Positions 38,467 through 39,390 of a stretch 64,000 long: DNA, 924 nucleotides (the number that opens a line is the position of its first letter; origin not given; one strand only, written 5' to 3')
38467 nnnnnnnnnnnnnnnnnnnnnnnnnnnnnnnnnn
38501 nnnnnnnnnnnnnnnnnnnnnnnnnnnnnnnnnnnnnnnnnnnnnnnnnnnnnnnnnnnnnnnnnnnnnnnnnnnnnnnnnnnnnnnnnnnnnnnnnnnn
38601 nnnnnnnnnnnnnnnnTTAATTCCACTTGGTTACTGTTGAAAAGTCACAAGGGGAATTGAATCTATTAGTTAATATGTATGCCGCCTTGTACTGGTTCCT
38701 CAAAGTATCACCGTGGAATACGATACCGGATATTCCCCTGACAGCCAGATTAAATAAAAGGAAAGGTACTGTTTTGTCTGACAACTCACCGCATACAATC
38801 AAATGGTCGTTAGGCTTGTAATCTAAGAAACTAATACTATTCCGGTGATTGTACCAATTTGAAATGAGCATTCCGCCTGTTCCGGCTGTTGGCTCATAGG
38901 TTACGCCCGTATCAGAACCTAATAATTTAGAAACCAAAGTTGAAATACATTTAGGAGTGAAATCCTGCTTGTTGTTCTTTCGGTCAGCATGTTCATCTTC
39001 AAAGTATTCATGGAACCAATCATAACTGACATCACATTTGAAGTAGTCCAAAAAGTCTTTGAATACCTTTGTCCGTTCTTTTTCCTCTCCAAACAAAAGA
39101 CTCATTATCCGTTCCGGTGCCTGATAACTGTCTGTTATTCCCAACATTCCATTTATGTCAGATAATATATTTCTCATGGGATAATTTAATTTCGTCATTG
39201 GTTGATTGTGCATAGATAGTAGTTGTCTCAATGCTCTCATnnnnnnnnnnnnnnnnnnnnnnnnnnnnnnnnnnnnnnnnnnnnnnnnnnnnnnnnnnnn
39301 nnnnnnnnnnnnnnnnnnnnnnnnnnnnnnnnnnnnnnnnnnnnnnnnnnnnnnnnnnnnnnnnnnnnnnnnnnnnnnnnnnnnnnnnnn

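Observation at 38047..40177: ASCH protein, catalytically truncated HsdM-like methyltransferase fragment and a XerC/D-like recombinase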

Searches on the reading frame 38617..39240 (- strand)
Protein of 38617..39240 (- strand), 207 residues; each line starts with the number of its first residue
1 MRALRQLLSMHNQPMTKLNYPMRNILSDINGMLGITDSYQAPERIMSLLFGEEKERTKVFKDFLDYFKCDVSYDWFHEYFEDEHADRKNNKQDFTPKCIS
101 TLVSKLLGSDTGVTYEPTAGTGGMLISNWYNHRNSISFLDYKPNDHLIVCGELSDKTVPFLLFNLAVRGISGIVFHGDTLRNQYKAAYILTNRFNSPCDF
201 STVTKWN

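Call 3: search_protein_families(library=pfam, proteins=[window:38617-39240:-], max_evalue=0.1)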
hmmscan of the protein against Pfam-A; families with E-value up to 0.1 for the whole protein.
window:38617-39240:- (207 aa): 3 families
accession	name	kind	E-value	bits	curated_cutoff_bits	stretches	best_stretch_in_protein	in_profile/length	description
PF02384.22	N6_Mtase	-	3.5e-09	36.9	20.4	1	73-185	10-120/311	N-6 DNA Methylase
PF05797.17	Rep_4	-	0.0073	16.8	27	1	4-101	1-100/108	Yeast trans-acting factor (REP1/REP2)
PF00400.38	WD40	-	0.041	14.9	27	0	126-158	4-35/39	WD domain, G-beta repeat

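Call 4: search_protein_families(library=phrogs, proteins=[window:38617-39240:-], max_evalue=0.01)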
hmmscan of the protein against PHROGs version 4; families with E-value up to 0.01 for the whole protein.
window:38617-39240:- (207 aa): 5 families
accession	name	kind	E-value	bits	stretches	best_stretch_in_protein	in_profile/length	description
phrog_1071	-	other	2.3e-68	230.9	1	26-204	5-180/223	DNA methyltransferase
phrog_6380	-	other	1.9e-23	84.1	1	73-193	3-110/382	DNA methyltransferase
phrog_33645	-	unknown function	3.6e-13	50.4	1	28-84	7-61/67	-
phrog_5696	-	unknown function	1.3e-09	38.8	1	73-192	99-224/250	-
phrog_2713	-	unknown function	2.8e-09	37.5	1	78-192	177-297/520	-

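Call 7: find_homologous_proteins(query=window:38617-39240:-)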
Query window:38617-39240:- (207 aa): 661 proteins with E <= 0.001 among 745 candidates; the best 120 are listed.
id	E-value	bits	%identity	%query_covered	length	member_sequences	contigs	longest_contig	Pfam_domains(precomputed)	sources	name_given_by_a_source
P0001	9.4e-113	393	90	89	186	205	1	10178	PF02384.23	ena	-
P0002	9.2e-109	380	86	89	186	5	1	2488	PF02384.23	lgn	-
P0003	3.7e-106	371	81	89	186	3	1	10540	PF02384.23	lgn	-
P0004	1.1e-93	330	76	88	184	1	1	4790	PF02384.23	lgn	-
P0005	1.7e-93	330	76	88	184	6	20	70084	PF02384.23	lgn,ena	-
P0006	5.6e-92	325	80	89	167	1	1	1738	-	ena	-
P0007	1.4e-90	320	73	88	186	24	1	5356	PF02384.23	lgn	-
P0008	2.8e-88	313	73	88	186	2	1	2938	PF02384.23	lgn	-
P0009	5.1e-88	312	72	87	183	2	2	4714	PF02384.23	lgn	-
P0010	7.2e-87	308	72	88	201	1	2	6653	PF02384.23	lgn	-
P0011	1.5e-84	301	70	88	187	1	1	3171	PF02384.23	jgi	jgi:type I restriction-modification system DNA methylase subunit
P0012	5.1e-84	299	91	66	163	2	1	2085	PF02384.23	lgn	-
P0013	6.0e-83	295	69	88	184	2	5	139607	PF02384.23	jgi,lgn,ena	-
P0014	1.4e-82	294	69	86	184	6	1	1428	PF02384.23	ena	-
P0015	1.5e-81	291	69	89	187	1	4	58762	PF02384.23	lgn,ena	-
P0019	7.8e-77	275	64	90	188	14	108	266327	PF02384.23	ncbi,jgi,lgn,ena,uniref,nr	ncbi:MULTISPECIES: N-6 DNA methylase [Bacteroidaceae]|jgi:type I restriction-modification system DNA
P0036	1.3e-54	203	52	88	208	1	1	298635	PF02384.23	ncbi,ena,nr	ncbi:MAG: N-6 DNA methylase [Eubacterium sp.]|nr:N-6 DNA methylase [Eubacterium sp.]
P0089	1.4e-51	193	49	90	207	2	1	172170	PF02384.23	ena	-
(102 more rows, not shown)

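Call 8: search_dna_similar(query=window:38617-39240:-, collection=phages, mode=protein, max_rows=30)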
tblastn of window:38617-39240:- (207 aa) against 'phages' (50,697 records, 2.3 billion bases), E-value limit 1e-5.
Records with a match: 213; places in all: 214; records where one place covers at least 80% of the query: 194.
Best place of each record, by identity: <60% 213.
By first word of the organism name: Lactococcus 111; Streptococcus 59; Lactobacillus 11; Leuconostoc 7; Bacteriophage 7; Staphylococcus 6; Lacticaseibacillus 3; Listeria 3; Enterococcus 2; Latilactobacillus 1; and 3 more.
By host as written in the record: Lactococcus lactis subsp. cremoris CA-49 39; Lactococcus lactis 38; - 19; Streptococcus thermophilus 14; Lactococcus lactis SMQ-86 11; Streptococcus equinus MEM7 5; Streptococcus pyogenes MGAS315 4; Lactobacillus rhamnosus 4; and 55 more.
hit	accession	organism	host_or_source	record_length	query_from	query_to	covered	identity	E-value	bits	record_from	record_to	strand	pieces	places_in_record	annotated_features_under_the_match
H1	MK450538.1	Staphylococcus phage vB_SpsS_QT1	Staphylococcus pseudintermedius 625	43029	24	205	88%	48.4%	4e-54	190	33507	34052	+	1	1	S-adenosyl-L-methionine-dependent methyltransferase | hypothetical protein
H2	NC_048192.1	Staphylococcus phage vB_SpsS_QT1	Staphylococcus pseudintermedius 625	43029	24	205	88%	48.4%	4e-54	190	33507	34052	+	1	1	DNA methyltransferase | nucleotide kinase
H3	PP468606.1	Staphylococcus phage SpP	Staphylococcus saprophyticus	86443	25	205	87%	48.6%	8e-55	192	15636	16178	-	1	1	DNA methyltransferase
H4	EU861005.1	Staphylococcus phage phiSauS-IPLA35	Staphylococcus aureus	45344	27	205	86%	49.2%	3e-53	188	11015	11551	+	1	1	gp22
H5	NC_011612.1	Staphylococcus phage phiSauS-IPLA35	Staphylococcus aureus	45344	27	205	86%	49.2%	3e-53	188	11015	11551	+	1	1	DNA methyltransferase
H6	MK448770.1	Streptococcus phage Javan477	Streptococcus pyogenes ERR473551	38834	26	203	86%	48.0%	5e-47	170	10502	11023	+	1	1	hypothetical protein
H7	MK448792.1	Streptococcus phage Javan521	Streptococcus pyogenes MGAS8232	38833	26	203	86%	48.0%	5e-47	170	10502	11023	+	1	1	hypothetical protein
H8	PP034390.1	Staphylococcus phage CF5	Staphylococcus warneri PJI isolate 5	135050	29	203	85%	48.6%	1e-50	181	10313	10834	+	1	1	N-6 DNA methylase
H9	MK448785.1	Streptococcus phage Javan507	Streptococcus pyogenes MGAS315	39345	28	203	85%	48.0%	7e-46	167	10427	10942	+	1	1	hypothetical protein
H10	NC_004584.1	Streptococcus phage 315.1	Streptococcus pyogenes MGAS315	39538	28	203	85%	48.0%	7e-46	167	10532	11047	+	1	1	hypothetical protein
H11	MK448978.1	Streptococcus phage Javan532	Streptococcus pyogenes SSI-1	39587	28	203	85%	48.0%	7e-46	167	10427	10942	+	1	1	hypothetical protein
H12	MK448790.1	Streptococcus phage Javan515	Streptococcus pyogenes MGAS5005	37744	26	203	86%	47.2%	8e-47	169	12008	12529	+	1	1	hypothetical protein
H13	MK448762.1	Streptococcus phage Javan447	Streptococcus pyogenes Alab49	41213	26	203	86%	47.2%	9e-47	169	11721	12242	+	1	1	hypothetical protein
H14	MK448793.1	Streptococcus phage Javan523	Streptococcus pyogenes MGAS8232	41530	26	203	86%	47.2%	1e-46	169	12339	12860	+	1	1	hypothetical protein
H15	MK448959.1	Streptococcus phage Javan488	Streptococcus pyogenes M1_GAS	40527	26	203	86%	47.2%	1e-46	169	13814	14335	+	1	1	hypothetical protein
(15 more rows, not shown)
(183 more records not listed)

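Call 9: get_annotated_region(hit=H5, flank=4000)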
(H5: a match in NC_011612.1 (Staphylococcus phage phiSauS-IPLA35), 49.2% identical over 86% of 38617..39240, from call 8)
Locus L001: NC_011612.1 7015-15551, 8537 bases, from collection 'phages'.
description: Staphylococcus phage phiSauS-IPLA35, complete genome.
organism: Staphylococcus phage phiSauS-IPLA35 (NCBI taxid 2914017)
taxonomy: Viruses; Duplodnaviria; Heunggongvirae; Uroviricota; Caudoviricetes; Triavirus; Triavirus IPLA35
host: Staphylococcus aureus; source: -; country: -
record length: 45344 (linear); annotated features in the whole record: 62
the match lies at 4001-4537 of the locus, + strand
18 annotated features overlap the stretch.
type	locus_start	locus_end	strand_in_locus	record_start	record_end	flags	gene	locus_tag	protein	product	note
CDS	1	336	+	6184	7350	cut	-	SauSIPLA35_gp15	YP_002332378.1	exonuclease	-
CDS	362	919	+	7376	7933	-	-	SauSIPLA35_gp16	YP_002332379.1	Gp2.5-like ssDNA binding protein and ssDNA annealing protein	-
CDS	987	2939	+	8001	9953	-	-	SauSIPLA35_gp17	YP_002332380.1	DNA polymerase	-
CDS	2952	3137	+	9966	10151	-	-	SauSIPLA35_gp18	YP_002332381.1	DUF3113 family protein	-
CDS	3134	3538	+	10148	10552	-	-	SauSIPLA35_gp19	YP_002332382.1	Panton-Valentine leukocicin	-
CDS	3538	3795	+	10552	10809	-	-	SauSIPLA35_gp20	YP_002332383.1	nucleotide kinase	-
CDS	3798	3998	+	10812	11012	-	-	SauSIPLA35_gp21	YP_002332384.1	hypothetical protein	-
CDS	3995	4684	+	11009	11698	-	-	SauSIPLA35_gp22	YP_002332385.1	DNA methyltransferase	-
CDS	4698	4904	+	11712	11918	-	-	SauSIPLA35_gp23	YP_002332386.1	hypothetical protein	-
CDS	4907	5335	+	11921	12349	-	-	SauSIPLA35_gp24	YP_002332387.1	hypothetical protein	-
CDS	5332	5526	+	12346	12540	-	-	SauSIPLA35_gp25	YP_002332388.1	hypothetical protein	-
CDS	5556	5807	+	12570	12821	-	-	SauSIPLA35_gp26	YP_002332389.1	hypothetical protein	-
CDS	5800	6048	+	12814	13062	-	-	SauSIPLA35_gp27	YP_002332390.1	DUF1024 family protein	-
CDS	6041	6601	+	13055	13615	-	-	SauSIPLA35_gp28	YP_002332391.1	dUTPase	-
CDS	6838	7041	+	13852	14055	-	-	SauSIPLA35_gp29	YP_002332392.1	transcriptional regulator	-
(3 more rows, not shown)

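Call 10: get_annotated_region(hit=H10, flank=4000)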
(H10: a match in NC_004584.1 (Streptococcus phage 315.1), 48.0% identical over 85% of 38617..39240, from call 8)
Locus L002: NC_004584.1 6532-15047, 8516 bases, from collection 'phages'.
description: Streptococcus prophage 315.1, complete genome.
organism: Streptococcus phage 315.1 (NCBI taxid 198538)
taxonomy: Viruses; Duplodnaviria; Heunggongvirae; Uroviricota; Caudoviricetes
host: Streptococcus pyogenes MGAS315; source: -; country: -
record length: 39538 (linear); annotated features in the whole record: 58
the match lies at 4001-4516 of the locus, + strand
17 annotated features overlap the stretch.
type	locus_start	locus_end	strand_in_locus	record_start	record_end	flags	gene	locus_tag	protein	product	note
CDS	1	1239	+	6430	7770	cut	-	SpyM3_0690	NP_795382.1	putative DNA polymerase III delta prime subunit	best non-GAS blastp hit: gb|AAL97100.1| (AE009979) putative DNA polymerase III delta prime subunit [Streptococcus ...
CDS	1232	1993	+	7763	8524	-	-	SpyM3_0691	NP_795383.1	hypothetical protein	best non-GAS blastp hit: gb|AAF26603.1|AF118440_1 (AF145054) ORF4 [Streptococcus thermophilus bacteriophage 7201]; ...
CDS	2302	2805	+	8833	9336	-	-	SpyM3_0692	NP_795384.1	Similar to E. coli DnaC protein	best blastp hit: gb|AAL97102.1| (AE009979) putative phage DNA replication protein [Streptococcus pyogenes MGAS8232]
CDS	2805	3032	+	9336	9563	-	-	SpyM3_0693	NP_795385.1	hypothetical protein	best blastp hit: gb|AAL97103.1| (AE009979) hypothetical phage protein [Streptococcus pyogenes MGAS8232]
CDS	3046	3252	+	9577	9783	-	-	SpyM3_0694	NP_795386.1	hypothetical protein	best non-GAS blastp hit: emb|CAC48090.1| (AJ302074) hypothetical protein [Streptococcus pneumoniae bacteriophage MM1]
CDS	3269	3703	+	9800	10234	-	-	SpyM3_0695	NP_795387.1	hypothetical protein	best non-GAS blastp hit: emb|CAC48090.1| (AJ302074) hypothetical protein [Streptococcus pneumoniae bacteriophage MM1]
CDS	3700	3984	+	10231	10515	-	-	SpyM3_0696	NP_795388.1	hypothetical protein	best blastp hit: gb|AAL97410.1| (AE010005) hypothetical phage protein [Streptococcus pyogenes MGAS8232]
CDS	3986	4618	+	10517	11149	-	-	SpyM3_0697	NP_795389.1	hypothetical protein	best non-GAS blastp hit: emb|CAC97637.1| (AL596172) similar to phage related proteins [Listeria innocua], and ...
CDS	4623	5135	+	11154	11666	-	-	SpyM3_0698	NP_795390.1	hypothetical protein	best non-GAS blastp hit: gb|AAF63066.1|AF158600_20 (AF158600) gp178 [Streptococcus thermophilus bacteriophage Sfi11]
CDS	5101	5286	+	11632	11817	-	-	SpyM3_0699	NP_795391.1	fragment of single strand binding protein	best blastp hit: gb|AAL97110.1| (AE009980) putative single strand binding protein [Streptococcus pyogenes MGAS8232]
CDS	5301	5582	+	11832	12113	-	-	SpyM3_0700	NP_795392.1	hypothetical protein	-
CDS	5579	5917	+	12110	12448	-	-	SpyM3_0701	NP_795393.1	putaive immunity repressor protein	best non-GAS blastp hit: dbj|BAB21700.1| (AB045978) repressor [Staphylococcus aureus temperate phage phiSLT]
CDS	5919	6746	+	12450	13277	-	-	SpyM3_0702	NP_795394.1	hypothetical protein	Similar to hypothetical protein of Streptococcus pyogenes MGAS8232.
CDS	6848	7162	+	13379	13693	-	-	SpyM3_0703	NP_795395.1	putative transcriptional activator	best non-GAS blastp hit: gb|AAC39304.1| (AF022773) transcriptional activator of phage 31 late promoter [Lactococcus ...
CDS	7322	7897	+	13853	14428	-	-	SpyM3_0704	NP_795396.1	site-specific recombinase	best non-GAS blastp hit: gb|AAL96815.1| (AY082070) putative recombinase [bacteriophage phi3626]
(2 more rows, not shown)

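Call 15: find_encoding_contigs(protein=P0019, flank=6000, max_places=6)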
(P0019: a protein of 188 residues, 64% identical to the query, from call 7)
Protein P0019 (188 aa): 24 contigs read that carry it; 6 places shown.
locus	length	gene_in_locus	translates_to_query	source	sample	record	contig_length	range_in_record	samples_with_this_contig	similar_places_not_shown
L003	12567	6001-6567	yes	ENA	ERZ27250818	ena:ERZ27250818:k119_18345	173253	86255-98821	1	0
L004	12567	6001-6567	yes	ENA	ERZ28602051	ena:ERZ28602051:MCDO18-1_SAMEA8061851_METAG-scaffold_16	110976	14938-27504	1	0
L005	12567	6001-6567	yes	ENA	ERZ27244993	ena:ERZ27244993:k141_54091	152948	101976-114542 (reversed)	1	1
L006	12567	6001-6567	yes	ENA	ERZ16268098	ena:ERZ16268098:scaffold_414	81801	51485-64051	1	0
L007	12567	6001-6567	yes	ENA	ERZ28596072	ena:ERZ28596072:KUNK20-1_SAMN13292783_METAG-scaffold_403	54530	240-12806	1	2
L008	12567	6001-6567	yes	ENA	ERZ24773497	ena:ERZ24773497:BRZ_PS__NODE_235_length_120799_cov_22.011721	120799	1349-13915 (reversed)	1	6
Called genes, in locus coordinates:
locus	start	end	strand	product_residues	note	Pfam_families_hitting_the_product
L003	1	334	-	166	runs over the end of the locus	-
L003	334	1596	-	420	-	PF01844:HNH, PF14279:HNH_5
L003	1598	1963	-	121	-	-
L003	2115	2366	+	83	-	-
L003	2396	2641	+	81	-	-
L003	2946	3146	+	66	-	-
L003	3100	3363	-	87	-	-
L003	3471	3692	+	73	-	-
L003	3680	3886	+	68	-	-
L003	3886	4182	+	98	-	-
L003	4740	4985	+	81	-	-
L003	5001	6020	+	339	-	PF02899:Phage_int_SAM_1 (weak), PF13495:Phage_int_SAM_4, PF00589:Phage_integrase, PF22823:MrpR_C_cat (faint)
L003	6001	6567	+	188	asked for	PF02384:N6_Mtase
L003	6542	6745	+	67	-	-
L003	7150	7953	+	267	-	PF04098:Rad52_Rad22 (faint)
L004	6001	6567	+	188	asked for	PF02384:N6_Mtase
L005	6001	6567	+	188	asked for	PF02384:N6_Mtase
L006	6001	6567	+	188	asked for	PF02384:N6_Mtase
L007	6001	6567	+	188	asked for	PF02384:N6_Mtase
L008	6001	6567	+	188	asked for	PF02384:N6_Mtase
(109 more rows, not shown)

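Call 16: find_encoding_contigs(protein=P0005, flank=6000, max_places=4)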
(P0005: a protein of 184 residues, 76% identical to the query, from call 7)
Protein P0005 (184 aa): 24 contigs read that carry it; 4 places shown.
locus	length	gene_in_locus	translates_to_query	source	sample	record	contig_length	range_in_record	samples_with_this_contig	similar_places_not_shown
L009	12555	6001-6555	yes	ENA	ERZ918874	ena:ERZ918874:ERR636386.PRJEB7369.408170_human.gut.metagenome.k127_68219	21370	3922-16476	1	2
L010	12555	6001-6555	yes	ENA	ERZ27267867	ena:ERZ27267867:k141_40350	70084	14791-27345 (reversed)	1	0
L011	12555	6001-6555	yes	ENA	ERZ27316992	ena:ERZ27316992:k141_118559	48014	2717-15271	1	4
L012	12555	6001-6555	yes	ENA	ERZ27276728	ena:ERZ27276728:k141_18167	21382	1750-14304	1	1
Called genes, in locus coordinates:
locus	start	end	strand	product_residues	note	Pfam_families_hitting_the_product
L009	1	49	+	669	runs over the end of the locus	-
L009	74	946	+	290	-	PF13401:AAA_22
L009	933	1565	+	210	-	-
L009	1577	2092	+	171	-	-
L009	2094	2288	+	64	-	-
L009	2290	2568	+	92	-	-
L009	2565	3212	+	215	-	PF11363:DUF3164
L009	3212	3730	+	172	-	-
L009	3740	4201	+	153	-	PF14902:DUF4494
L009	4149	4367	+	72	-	-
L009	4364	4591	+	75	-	-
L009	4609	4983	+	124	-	PF22083:I-HmuI_NUMOD-like (faint)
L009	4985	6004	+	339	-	PF02899:Phage_int_SAM_1 (weak), PF13495:Phage_int_SAM_4, PF00589:Phage_integrase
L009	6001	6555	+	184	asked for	PF02384:N6_Mtase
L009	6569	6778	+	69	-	-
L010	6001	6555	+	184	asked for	PF02384:N6_Mtase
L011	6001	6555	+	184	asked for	PF02384:N6_Mtase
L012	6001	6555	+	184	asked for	PF02384:N6_Mtase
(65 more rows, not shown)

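Call 18: search_protein_families(library=padloc, proteins=[window:38617-39177:-], max_evalue=0.01)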
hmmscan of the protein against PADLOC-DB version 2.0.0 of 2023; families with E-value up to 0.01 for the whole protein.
window:38617-39177:- (186 aa): 6 families
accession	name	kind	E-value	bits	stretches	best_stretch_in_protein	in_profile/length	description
PDLC03035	MTase_I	-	4.1e-10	36.8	1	55-166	158-268/653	Type I methyltransferase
PDLC03019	MTase_I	-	1.4e-07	28.3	1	52-172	154-274/932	Type I methyltransferase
PDLC03240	MTase_II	-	4.2e-06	23.8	1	52-162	168-268/511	Type II methyltransferase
PDLC03026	MTase_I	-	0.0001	19.6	1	52-171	124-260/487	Type I methyltransferase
PDLC03022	MTase_I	-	0.00081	15.8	1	56-163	170-283/857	Type I methyltransferase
PDLC03031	MTase_I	-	0.0044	13.3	1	56-107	169-223/834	Type I methyltransferase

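Call 19: search_protein_families(library=ncbifam, proteins=[window:38617-39177:-], max_evalue=0.01)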
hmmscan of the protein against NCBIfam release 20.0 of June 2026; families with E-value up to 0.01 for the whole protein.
window:38617-39177:- (186 aa): 0 families

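Call 22: search_solved_structures(query=A1, max_evalue=0.01, show_alignments=2)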
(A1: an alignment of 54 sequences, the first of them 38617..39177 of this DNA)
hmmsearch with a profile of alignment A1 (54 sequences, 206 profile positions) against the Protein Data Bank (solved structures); distinct sequences matched with E-value up to 0.01: 5.
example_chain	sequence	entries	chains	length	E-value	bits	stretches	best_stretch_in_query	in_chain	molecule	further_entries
3khk_A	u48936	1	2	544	1.1e-06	31.2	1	58-152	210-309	Type I restriction-modification system methylation subunit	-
7vru_A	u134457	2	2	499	1e-05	28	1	57-115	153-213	Site-specific DNA-methyltransferase (adenine-specific)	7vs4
7bst_D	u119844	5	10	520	0.00034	23.1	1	74-111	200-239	Type I restriction enzyme EcoR124II M protein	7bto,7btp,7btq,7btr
5ybb_A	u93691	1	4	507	0.00048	22.6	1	74-168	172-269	Type I restriction-modification system methyltransferase subunit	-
3ufb_A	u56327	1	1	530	0.0062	19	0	74-151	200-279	Type I restriction-modification system methyltransferase subunit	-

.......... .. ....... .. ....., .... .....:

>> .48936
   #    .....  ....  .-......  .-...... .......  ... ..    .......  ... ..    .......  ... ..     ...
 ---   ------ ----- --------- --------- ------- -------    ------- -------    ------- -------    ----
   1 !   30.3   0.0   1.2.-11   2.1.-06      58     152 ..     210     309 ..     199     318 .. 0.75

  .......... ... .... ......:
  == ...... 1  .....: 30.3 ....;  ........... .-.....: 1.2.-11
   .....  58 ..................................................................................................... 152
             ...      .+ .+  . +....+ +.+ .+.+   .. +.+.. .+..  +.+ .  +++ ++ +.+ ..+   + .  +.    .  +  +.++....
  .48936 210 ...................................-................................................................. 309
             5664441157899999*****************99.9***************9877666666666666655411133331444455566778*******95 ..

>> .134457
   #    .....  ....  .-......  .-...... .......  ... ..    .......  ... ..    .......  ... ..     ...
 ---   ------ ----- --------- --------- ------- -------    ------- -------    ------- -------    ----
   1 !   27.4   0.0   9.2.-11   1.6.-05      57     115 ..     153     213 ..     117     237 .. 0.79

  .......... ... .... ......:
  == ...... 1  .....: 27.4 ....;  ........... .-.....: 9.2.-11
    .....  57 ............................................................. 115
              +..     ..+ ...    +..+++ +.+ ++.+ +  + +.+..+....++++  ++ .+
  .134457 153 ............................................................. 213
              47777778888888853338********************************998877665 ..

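Call 27: find_encoding_contigs(protein=P0036, flank=5000, max_places=2)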
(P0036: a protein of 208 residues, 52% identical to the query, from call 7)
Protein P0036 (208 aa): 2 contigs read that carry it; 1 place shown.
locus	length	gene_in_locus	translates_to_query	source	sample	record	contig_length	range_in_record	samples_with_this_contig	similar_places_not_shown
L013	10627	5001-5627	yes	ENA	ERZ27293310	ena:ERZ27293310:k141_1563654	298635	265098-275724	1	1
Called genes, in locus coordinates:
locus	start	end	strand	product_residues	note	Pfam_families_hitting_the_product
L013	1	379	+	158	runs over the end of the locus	-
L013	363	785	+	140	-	PF06356:DUF1064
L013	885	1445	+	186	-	-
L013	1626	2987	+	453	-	PF02195:ParB_N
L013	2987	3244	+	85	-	-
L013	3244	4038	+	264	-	PF13392:HNH_3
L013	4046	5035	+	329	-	PF13495:Phage_int_SAM_4 (weak), PF00589:Phage_integrase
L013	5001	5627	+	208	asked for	PF02384:N6_Mtase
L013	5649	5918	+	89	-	-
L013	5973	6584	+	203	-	-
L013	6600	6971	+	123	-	-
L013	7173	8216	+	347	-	PF00078:RVT_1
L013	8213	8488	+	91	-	-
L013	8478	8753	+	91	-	-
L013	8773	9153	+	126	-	-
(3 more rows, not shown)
